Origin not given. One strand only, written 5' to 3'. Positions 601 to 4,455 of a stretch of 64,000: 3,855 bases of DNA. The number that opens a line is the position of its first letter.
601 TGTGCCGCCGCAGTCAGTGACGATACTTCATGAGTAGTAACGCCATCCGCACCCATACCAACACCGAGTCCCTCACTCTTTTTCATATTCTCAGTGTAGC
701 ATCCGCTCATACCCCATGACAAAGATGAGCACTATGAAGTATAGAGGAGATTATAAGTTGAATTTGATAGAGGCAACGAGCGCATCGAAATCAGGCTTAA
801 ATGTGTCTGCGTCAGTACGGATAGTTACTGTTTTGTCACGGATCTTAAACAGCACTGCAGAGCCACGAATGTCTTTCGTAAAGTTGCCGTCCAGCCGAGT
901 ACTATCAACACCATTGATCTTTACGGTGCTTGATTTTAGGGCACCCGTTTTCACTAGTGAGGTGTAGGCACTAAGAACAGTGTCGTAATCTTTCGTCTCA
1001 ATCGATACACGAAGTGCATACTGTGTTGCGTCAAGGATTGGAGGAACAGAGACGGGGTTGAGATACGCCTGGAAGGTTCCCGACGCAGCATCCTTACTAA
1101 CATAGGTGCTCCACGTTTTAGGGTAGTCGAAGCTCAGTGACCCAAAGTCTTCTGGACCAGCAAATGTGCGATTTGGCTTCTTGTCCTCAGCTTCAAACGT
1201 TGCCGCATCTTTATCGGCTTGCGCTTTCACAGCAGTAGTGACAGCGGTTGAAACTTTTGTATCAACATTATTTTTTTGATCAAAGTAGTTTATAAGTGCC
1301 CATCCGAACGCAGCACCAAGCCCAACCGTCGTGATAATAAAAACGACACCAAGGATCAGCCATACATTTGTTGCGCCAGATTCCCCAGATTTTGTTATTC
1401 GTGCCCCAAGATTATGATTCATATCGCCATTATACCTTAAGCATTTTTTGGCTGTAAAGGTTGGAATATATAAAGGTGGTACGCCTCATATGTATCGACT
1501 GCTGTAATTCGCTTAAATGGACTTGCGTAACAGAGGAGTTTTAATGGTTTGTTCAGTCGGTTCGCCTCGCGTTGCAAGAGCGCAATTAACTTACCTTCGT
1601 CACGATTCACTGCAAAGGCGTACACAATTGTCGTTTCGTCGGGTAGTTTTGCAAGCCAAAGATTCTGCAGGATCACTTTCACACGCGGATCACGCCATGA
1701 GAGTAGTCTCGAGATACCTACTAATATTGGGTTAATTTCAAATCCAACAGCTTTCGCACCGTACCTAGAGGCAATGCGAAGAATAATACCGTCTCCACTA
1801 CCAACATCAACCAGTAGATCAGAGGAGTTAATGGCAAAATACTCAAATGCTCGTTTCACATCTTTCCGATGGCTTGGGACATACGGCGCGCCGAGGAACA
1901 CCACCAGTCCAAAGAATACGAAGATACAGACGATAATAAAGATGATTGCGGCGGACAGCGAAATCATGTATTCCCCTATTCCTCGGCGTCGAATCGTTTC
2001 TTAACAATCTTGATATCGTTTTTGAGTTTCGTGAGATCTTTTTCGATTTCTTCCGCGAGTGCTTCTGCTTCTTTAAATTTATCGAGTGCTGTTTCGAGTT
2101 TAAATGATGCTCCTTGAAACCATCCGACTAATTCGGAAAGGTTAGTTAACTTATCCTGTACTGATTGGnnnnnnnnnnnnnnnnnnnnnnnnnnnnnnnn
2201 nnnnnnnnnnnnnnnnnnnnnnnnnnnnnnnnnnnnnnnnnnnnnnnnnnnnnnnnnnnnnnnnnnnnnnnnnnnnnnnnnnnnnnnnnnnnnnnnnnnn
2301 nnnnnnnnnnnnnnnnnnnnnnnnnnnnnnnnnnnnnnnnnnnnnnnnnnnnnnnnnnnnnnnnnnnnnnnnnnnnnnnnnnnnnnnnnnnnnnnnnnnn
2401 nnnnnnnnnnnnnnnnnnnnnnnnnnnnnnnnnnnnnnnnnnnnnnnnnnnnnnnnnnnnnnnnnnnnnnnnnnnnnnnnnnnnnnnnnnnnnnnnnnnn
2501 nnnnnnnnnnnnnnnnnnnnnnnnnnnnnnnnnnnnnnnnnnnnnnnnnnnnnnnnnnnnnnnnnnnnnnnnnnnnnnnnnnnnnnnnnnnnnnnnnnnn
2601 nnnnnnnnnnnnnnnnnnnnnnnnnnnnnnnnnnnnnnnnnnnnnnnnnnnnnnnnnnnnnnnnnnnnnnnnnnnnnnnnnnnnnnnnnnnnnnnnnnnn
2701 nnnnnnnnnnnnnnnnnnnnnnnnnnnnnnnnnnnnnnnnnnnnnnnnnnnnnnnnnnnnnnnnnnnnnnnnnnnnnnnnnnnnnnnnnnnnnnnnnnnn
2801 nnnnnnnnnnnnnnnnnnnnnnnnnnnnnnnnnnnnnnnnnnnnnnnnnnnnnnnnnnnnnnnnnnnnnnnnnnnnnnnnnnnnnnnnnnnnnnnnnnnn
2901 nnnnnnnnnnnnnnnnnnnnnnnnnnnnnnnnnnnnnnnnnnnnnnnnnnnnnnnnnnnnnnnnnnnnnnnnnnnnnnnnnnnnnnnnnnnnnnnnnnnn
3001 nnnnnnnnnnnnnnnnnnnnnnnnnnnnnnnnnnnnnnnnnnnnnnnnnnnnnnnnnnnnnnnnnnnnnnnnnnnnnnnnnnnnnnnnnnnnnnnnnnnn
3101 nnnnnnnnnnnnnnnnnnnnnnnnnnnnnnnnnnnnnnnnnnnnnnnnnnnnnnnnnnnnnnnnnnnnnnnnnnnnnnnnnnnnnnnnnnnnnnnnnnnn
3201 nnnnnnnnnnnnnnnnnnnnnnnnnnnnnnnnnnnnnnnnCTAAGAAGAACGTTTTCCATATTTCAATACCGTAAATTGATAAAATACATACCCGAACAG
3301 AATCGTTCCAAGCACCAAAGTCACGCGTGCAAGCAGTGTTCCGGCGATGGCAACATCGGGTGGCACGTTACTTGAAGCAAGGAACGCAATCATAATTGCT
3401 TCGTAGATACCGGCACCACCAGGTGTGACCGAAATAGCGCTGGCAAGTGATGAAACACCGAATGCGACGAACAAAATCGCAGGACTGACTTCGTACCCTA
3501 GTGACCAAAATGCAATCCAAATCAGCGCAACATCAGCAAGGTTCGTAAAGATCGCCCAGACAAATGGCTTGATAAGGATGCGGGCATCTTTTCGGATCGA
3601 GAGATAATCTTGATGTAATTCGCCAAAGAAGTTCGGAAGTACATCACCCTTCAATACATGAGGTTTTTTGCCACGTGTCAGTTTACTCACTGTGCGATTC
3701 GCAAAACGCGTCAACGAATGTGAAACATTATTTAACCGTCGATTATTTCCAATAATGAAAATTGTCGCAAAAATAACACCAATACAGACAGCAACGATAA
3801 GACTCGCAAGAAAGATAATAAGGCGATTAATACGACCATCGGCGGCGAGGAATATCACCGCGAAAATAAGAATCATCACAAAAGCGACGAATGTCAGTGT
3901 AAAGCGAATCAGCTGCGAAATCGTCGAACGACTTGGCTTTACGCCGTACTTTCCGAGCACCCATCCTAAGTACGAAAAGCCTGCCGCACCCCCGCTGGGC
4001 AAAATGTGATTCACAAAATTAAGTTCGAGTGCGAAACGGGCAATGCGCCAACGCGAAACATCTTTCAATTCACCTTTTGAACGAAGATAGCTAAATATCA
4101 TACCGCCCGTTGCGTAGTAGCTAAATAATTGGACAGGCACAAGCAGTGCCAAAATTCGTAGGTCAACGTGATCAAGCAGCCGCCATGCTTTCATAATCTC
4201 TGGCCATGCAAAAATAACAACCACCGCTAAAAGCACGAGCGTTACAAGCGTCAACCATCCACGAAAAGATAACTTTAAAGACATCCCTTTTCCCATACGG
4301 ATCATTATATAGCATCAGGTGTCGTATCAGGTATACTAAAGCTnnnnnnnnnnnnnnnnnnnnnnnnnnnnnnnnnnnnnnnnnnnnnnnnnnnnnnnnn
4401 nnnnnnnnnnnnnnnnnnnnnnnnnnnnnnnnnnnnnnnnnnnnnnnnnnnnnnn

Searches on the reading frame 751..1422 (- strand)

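Call 46: search_protein_families(library=pfam, proteins=[window:751-1422:-], max_evalue=0.01)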
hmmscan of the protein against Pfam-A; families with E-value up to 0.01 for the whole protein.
window:751-1422:- (223 aa): 1 family
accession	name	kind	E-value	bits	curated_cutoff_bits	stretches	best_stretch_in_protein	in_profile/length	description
PF18933.6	PsbP_2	-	0.00099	19.6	27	1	94-221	52-184/184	PsbP-like protein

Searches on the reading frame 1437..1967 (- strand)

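Call 59: search_protein_families(library=pfam, proteins=[window:1437-1967:-], max_evalue=0.001)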
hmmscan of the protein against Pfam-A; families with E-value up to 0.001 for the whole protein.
window:1437-1967:- (176 aa): 1 family
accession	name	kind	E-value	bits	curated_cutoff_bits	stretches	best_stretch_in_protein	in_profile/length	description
PF13489.12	Methyltransf_23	-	1.9e-05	24.9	27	1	37-107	13-61/164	Methyltransferase domain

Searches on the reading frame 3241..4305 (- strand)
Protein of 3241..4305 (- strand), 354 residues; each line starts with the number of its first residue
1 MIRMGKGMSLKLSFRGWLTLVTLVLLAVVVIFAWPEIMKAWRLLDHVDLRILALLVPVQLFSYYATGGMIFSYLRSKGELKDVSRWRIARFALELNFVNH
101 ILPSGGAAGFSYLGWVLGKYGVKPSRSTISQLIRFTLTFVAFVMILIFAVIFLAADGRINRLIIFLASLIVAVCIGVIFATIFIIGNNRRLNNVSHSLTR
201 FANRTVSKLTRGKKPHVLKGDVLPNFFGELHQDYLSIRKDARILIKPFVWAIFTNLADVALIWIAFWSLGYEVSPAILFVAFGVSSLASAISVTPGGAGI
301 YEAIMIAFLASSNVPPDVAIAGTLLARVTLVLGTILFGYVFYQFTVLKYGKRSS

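Call 46: search_protein_families(library=pfam, proteins=[window:3241-4305:-], max_evalue=0.01)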
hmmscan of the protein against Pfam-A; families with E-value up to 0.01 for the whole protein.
window:3241-4305:- (354 aa): 1 family
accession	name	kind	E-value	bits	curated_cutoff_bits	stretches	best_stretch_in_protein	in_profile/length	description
PF03706.18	LPG_synthase_TM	-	1.9e-31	110.1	33.4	1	23-338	5-302/302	Lysylphosphatidylglycerol synthase TM region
